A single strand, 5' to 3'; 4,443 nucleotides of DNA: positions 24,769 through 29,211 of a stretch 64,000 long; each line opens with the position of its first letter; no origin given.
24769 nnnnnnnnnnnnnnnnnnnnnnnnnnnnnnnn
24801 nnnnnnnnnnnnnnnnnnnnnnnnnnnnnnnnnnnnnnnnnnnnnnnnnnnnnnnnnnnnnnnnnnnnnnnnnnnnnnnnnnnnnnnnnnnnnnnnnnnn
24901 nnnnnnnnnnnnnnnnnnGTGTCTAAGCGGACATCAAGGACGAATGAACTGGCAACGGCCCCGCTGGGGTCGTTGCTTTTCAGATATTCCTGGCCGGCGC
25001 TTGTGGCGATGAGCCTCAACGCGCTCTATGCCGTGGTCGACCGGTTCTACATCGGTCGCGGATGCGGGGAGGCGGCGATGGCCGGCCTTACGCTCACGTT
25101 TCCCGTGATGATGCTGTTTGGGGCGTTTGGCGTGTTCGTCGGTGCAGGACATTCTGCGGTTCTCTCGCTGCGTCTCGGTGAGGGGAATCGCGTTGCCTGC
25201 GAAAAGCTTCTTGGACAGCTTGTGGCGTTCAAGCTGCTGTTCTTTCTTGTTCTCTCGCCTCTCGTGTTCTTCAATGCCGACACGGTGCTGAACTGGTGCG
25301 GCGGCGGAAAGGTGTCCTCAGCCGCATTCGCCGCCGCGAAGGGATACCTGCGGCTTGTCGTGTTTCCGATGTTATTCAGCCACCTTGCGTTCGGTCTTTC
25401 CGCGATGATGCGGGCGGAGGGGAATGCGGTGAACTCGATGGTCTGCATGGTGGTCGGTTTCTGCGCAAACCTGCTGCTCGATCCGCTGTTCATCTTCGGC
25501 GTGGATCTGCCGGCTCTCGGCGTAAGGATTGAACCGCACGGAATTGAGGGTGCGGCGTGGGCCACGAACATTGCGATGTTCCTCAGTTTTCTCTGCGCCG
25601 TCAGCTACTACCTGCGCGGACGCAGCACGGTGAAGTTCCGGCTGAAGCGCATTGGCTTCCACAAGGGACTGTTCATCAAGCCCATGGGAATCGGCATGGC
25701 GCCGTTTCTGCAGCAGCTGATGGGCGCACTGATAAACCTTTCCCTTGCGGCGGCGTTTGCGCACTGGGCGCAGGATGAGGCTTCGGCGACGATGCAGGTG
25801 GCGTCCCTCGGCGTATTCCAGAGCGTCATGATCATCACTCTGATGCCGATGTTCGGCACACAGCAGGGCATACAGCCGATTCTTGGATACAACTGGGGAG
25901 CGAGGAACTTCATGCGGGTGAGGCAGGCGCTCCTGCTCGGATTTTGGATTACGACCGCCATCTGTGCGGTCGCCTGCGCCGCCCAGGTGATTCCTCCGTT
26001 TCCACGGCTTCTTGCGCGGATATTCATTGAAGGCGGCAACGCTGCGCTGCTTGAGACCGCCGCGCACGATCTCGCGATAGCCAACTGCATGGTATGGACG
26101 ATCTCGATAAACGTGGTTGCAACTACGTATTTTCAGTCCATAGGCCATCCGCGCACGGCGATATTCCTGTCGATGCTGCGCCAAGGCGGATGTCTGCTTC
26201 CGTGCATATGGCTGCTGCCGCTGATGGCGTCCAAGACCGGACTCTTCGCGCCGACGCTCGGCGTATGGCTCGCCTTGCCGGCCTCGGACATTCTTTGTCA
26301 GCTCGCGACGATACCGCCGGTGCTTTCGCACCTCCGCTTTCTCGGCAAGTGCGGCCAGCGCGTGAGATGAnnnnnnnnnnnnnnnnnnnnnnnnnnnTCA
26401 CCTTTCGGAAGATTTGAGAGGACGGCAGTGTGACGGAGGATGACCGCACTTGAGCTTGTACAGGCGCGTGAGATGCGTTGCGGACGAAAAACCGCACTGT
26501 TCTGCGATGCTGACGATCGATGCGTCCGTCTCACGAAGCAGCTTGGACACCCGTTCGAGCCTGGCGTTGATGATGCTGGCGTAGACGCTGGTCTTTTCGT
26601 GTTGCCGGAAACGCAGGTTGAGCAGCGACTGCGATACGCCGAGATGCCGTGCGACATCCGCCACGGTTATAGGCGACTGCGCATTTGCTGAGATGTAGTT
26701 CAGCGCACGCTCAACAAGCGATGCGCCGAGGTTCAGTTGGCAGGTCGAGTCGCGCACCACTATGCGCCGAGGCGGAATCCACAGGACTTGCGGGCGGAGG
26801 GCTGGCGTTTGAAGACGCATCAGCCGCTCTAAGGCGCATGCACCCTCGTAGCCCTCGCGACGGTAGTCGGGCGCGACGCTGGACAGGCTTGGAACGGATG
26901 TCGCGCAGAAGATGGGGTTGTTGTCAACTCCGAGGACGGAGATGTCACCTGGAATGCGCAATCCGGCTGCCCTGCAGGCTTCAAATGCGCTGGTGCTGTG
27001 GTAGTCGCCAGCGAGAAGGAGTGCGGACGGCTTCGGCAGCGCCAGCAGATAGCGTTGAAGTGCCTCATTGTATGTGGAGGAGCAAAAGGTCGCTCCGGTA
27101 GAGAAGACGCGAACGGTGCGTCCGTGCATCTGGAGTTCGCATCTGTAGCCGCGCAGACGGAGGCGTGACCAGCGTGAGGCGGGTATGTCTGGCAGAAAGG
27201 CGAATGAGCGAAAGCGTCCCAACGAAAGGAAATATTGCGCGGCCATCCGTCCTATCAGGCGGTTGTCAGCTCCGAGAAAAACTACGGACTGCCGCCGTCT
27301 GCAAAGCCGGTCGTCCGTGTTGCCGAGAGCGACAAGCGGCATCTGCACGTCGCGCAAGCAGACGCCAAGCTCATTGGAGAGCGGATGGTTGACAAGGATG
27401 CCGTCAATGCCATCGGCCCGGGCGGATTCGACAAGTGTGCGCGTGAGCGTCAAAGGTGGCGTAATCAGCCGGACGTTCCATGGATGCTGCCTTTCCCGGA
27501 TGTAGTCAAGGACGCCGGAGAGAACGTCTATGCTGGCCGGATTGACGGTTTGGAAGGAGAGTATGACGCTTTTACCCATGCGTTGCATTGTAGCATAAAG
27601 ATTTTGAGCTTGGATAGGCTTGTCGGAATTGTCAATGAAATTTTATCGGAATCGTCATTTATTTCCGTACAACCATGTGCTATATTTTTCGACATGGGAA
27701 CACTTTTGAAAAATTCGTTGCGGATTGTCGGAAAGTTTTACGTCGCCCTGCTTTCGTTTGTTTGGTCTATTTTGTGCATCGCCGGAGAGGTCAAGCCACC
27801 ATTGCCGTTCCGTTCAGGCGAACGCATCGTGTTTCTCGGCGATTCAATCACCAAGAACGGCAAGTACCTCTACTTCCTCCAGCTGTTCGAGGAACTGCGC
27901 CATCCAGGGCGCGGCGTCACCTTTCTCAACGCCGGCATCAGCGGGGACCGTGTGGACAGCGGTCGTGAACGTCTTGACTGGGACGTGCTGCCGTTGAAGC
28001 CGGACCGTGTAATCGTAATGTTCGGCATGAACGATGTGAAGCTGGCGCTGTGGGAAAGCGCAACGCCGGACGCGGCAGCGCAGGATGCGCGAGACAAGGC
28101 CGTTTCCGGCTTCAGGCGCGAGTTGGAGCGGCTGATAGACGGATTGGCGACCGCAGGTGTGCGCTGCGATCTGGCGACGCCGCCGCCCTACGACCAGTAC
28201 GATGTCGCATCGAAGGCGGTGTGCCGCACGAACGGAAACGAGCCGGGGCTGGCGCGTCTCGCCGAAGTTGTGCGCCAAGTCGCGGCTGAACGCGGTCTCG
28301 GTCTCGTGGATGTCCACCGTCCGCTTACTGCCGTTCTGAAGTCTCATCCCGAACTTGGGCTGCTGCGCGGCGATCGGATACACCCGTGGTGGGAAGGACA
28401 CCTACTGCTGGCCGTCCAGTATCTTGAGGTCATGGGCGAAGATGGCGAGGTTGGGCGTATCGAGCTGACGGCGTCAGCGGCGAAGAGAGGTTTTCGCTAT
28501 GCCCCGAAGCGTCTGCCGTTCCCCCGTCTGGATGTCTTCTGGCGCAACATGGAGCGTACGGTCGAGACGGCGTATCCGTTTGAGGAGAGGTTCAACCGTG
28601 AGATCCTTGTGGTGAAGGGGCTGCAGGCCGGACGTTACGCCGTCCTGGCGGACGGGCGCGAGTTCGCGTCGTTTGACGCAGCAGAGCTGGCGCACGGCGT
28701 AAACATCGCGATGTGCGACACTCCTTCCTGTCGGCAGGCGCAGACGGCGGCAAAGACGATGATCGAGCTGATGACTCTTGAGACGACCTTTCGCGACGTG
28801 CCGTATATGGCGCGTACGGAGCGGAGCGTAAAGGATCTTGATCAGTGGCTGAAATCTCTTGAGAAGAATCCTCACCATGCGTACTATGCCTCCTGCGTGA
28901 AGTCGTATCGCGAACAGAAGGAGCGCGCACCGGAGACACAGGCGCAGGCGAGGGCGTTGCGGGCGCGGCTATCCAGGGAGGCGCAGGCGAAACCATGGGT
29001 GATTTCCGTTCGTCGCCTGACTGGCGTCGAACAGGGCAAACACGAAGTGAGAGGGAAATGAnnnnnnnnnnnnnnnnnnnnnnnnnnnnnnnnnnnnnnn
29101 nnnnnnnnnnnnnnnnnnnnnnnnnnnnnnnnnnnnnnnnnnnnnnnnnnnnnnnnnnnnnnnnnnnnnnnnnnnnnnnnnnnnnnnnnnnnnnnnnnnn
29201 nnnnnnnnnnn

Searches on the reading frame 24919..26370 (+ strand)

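Call 8: search_protein_families(library=pfam, proteins=[window:24919-26370:+], max_evalue=0.001)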
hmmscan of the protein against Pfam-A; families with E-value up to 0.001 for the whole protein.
window:24919-26370:+ (483 aa): 1 family
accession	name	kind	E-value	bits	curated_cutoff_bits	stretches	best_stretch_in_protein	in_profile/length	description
PF01554.23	MatE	-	1.3e-28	100.2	24.9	2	26-190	1-161/161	MatE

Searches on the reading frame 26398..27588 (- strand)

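Call 8: search_protein_families(library=pfam, proteins=[window:26398-27588:-], max_evalue=0.001)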
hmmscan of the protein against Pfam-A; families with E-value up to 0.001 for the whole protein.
window:26398-27588:- (396 aa): 3 families
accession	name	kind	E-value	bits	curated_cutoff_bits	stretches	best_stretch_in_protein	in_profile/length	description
PF13377.12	Peripla_BP_3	-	9.9e-29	101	26.5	1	117-282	1-167/167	Periplasmic binding protein-like domain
PF12833.13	HTH_18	-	1e-16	61.4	33.6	1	313-389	2-78/80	Helix-turn-helix domain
PF00165.29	HTH_AraC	-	1.1e-11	45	26.6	2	299-330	1-32/42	Bacterial regulatory helix-turn-helix proteins, AraC family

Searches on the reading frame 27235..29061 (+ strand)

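Call 8: search_protein_families(library=pfam, proteins=[window:27235-29061:+], max_evalue=0.001)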
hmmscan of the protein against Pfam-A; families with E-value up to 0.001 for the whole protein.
window:27235-29061:+ (608 aa): 2 families
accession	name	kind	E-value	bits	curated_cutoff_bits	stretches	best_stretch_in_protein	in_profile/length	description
PF13472.12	Lipase_GDSL_2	-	1.2e-21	78.5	32.9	1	200-389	1-176/178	GDSL-like Lipase/Acylhydrolase family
PF00657.28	Lipase_GDSL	-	9e-11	42.7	23.6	1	198-393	1-205/208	GDSL-like Lipase/Acylhydrolase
